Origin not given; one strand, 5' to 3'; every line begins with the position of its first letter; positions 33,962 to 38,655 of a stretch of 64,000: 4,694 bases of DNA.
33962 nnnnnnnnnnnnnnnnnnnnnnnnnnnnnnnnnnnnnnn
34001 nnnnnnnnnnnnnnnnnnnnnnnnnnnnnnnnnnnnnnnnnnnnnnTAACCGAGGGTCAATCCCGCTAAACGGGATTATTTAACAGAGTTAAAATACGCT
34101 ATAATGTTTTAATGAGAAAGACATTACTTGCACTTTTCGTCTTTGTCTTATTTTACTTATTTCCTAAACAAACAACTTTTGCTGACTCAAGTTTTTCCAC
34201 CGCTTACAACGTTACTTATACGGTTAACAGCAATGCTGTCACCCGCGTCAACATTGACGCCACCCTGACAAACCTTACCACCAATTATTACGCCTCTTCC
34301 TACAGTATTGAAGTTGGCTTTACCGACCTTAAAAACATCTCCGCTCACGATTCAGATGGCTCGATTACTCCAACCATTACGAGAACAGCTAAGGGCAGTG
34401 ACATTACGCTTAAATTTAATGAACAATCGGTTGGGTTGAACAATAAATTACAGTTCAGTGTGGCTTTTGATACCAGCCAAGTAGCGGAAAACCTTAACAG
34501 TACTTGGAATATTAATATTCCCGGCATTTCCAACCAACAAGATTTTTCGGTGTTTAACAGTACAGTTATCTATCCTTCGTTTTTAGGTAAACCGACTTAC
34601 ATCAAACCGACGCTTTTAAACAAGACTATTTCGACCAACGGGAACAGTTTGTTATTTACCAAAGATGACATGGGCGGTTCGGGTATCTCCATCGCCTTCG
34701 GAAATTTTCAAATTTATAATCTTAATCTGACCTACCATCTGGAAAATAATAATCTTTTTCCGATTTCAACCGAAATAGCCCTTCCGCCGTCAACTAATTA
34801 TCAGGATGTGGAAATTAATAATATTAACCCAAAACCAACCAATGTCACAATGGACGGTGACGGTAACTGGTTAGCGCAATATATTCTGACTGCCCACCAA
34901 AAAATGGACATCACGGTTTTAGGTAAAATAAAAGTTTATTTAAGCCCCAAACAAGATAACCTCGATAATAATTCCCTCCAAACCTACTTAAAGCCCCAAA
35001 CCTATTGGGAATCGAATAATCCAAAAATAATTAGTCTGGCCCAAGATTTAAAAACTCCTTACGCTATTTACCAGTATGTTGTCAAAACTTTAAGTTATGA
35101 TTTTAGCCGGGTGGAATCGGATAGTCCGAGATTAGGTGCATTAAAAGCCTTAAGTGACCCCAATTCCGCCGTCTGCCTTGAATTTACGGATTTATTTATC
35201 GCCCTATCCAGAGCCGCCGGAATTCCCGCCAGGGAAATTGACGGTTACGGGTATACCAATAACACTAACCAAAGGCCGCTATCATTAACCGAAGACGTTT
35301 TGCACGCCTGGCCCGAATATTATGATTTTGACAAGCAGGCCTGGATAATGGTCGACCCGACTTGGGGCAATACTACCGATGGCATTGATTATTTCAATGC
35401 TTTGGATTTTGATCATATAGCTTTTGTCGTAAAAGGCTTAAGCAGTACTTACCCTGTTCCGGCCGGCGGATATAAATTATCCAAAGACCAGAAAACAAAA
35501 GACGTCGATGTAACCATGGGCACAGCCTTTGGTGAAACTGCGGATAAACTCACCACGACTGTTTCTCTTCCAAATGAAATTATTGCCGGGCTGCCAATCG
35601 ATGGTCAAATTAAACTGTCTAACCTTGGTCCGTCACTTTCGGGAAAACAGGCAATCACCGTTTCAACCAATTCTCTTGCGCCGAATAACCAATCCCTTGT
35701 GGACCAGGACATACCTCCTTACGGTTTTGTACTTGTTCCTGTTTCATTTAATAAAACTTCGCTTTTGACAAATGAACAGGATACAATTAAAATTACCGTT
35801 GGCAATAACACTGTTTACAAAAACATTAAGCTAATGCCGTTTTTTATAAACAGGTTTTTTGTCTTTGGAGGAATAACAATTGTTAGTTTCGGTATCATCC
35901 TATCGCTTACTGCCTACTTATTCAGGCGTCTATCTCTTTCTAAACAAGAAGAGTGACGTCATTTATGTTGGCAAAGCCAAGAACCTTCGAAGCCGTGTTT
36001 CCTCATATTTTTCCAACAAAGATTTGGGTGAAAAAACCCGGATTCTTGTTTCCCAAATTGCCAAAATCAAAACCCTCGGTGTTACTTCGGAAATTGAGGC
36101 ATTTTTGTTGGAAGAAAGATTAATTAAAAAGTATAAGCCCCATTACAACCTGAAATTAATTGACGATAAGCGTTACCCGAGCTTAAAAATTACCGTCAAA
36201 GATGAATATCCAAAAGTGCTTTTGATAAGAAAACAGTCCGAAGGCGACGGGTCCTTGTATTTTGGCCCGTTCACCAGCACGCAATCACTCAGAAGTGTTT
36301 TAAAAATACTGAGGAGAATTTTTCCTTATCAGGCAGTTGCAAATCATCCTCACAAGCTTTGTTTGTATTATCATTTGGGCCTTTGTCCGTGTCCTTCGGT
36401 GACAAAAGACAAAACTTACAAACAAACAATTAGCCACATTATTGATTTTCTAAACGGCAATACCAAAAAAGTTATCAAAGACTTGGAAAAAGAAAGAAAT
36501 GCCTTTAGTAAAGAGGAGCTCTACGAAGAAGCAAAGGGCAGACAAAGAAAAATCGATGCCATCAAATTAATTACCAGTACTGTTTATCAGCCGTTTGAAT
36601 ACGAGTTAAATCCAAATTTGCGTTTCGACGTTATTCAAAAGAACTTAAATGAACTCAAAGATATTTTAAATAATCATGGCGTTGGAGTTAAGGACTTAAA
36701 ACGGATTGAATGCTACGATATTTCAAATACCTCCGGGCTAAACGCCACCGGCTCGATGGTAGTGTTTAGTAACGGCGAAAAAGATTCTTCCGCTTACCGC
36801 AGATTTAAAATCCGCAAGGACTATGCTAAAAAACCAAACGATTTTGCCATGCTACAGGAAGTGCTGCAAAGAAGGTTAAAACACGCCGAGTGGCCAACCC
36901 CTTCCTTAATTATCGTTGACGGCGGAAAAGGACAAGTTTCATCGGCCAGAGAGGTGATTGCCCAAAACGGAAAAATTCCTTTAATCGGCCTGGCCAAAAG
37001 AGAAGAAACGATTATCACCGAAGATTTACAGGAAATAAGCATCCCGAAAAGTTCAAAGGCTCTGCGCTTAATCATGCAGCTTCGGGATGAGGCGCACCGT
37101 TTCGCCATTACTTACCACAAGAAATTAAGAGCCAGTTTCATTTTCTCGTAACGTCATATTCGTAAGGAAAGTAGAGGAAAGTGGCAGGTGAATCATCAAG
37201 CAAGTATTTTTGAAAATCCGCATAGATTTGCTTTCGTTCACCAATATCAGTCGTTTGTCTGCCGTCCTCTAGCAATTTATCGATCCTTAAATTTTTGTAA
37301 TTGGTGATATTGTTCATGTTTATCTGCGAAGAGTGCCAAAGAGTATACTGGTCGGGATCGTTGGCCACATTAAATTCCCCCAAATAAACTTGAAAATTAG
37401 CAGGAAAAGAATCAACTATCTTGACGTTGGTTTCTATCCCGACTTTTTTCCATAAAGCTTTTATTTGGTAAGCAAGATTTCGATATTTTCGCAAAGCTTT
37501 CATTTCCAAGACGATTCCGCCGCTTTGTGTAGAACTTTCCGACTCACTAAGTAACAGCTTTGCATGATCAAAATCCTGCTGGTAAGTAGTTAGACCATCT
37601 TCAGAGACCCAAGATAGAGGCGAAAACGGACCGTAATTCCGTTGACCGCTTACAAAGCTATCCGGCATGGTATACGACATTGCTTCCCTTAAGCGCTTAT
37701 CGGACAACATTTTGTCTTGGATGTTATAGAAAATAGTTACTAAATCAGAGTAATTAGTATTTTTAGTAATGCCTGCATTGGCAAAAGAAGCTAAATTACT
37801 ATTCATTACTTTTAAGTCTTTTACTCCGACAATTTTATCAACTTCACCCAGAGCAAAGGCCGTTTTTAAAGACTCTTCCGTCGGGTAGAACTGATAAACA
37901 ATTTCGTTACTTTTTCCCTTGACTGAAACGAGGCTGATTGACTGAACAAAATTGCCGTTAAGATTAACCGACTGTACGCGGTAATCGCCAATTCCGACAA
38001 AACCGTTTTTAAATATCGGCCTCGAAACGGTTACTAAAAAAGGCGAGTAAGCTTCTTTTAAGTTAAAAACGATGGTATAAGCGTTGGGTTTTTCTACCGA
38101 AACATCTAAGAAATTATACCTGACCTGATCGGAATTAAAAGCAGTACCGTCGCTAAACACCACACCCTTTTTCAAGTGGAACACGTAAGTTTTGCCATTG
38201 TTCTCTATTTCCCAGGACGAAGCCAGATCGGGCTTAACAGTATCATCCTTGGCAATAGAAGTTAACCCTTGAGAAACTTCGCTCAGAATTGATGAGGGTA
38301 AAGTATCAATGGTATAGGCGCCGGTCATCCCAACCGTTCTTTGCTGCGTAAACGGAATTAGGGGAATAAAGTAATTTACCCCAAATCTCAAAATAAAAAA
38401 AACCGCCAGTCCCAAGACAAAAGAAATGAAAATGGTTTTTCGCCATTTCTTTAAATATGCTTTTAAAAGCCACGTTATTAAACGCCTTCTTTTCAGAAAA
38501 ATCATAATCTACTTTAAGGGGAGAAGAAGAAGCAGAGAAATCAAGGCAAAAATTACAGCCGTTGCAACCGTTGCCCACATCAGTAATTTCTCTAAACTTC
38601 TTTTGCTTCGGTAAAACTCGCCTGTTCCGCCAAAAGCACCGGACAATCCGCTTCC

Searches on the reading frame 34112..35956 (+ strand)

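Call 41: search_protein_families(library=pfam, max_evalue=0.001, proteins=[window:34112-35956:+])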
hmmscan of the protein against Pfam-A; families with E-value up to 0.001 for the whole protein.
window:34112-35956:+ (614 aa): 1 family
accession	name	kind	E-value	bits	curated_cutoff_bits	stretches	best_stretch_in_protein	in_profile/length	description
PF01841.26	Transglut_core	-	2.6e-16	60.3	23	1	312-416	14-108/108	Transglutaminase-like superfamily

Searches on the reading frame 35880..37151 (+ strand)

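Call 41: search_protein_families(library=pfam, max_evalue=0.001, proteins=[window:35880-37151:+])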
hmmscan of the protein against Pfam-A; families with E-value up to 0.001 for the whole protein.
window:35880-37151:+ (423 aa): 2 families
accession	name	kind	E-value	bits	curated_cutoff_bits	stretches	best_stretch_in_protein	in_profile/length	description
PF08459.17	UvrC_RNaseH_dom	-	6.5e-47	159.8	22.3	1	272-410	9-159/159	UvrC RNAse H endonuclease domain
PF01541.30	GIY-YIG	-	6.2e-11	42.9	22.6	1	15-90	2-78/78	GIY-YIG catalytic domain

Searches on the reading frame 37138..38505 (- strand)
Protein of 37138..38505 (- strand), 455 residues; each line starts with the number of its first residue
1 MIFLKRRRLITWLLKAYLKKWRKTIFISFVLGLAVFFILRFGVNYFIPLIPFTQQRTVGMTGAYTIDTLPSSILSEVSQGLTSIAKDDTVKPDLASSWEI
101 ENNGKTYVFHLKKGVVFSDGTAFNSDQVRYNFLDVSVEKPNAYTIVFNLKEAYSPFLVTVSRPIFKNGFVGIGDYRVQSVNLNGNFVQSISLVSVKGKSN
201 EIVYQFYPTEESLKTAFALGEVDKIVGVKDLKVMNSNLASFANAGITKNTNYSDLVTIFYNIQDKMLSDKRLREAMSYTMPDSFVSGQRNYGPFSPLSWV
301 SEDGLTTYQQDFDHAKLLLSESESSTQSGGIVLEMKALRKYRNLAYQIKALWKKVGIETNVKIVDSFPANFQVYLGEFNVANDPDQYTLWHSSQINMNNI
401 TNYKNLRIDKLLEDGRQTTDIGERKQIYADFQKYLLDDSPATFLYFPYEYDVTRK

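Call 41: search_protein_families(library=pfam, max_evalue=0.001, proteins=[window:37138-38505:-])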
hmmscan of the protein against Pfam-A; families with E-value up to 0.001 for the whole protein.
window:37138-38505:- (455 aa): 1 family
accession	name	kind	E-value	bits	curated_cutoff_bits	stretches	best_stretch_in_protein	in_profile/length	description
PF00496.27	SBP_bac_5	-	2.1e-33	116.4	32.4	1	89-391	1-359/368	Bacterial extracellular solute-binding proteins, family 5 Middle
